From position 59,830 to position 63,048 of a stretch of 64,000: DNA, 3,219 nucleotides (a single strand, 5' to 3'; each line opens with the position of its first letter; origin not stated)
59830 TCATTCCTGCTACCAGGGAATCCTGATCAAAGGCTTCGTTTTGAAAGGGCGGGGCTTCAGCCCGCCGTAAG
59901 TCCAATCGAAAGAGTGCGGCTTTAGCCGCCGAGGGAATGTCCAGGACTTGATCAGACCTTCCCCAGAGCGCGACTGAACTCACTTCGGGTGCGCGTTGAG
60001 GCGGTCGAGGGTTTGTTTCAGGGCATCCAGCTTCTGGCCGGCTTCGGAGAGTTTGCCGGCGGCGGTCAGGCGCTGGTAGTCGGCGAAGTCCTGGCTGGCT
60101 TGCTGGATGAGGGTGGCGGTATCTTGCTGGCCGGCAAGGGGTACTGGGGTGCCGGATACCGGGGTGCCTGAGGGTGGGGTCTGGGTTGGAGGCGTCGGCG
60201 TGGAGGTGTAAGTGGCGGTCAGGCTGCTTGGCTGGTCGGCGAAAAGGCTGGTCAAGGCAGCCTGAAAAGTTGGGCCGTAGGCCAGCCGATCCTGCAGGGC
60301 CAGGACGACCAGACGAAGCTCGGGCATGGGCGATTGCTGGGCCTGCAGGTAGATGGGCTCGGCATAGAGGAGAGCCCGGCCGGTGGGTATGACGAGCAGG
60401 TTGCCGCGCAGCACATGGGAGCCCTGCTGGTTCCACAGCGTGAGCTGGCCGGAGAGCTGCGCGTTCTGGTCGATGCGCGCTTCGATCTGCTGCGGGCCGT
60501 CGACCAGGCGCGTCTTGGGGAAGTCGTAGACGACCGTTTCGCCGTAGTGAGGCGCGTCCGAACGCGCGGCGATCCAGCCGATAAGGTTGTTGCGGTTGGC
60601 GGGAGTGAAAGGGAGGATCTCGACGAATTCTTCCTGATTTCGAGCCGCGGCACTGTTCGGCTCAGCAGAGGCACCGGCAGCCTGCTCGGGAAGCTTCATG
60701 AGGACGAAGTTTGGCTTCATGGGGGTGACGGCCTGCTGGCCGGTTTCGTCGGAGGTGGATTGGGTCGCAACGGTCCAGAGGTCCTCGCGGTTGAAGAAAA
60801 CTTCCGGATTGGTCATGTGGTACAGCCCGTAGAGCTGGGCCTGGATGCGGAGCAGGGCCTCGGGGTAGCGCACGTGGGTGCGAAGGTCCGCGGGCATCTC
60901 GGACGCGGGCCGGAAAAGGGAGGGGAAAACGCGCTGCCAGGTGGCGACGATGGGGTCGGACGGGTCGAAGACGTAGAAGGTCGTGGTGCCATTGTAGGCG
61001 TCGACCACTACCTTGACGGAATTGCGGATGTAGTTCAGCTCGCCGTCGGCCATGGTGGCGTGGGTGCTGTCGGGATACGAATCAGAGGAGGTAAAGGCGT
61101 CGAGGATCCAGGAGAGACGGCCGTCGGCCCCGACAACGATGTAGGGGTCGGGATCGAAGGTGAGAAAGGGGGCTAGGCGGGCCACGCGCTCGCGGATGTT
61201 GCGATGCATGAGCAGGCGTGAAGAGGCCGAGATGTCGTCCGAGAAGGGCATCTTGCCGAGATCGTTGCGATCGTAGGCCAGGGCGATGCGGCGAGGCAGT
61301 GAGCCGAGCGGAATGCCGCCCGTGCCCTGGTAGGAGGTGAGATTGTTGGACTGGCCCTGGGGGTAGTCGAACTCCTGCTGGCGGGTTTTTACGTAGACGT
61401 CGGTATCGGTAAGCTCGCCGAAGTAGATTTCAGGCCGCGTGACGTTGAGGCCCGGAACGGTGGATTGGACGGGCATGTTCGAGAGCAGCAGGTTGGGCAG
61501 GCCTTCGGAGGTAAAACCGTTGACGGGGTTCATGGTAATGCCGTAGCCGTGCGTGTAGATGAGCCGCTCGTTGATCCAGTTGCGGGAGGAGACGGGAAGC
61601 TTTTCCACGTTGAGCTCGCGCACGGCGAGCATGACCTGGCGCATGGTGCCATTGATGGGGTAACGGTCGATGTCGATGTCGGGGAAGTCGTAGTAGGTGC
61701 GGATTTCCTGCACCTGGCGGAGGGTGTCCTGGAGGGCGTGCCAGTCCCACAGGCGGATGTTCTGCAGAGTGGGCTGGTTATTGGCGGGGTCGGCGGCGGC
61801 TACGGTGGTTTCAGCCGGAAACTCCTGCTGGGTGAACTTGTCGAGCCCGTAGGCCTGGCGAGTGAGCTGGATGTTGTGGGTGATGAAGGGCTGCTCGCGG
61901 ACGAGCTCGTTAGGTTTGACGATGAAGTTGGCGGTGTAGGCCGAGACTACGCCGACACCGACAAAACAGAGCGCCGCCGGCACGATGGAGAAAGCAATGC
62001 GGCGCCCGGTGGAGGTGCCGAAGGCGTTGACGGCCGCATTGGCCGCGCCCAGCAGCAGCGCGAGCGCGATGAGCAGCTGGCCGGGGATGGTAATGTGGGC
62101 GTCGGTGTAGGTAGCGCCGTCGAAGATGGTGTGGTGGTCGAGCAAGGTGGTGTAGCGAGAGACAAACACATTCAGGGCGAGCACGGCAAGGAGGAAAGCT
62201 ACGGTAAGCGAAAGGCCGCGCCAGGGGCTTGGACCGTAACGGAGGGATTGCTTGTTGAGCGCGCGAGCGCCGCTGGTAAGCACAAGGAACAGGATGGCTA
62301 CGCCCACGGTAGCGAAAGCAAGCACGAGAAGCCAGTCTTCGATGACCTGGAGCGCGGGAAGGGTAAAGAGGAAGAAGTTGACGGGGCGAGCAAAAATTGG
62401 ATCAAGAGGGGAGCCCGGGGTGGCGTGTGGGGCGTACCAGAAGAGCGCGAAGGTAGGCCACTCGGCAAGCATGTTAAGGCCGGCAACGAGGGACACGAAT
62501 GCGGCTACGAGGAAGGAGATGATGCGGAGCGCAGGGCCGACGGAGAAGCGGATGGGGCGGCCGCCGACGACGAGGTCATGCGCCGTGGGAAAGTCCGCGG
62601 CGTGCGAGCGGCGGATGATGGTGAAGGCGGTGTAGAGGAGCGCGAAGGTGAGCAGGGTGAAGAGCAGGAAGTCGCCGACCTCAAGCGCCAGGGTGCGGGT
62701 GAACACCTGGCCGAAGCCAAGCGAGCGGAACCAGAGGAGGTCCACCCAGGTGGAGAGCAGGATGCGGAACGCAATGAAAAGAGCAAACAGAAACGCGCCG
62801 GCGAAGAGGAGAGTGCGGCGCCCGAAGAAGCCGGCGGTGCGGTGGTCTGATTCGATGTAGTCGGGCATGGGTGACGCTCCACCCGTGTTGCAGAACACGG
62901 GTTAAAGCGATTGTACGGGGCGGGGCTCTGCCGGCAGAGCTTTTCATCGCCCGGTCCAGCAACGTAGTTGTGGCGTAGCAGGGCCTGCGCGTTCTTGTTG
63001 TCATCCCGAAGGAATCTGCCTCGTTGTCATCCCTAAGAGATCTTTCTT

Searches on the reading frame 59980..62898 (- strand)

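Call 53: search_protein_families(library=ncbifam, proteins=[window:59980-62898:-], max_evalue=0.00001)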
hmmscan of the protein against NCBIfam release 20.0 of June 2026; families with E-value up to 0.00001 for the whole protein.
window:59980-62898:- (972 aa): 3 families
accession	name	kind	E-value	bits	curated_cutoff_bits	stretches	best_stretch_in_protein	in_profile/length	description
NF002707.0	PRK02509.1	equivalog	3.7e-218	726.8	949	1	130-895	197-972/983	hypothetical protein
NF000825.0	PRK00068.1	subfamily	3.6e-212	707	995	1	28-968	15-970/973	hypothetical protein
NF009097.0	PRK12438.1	subfamily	9e-122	407.9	1254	1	28-971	17-990/991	hypothetical protein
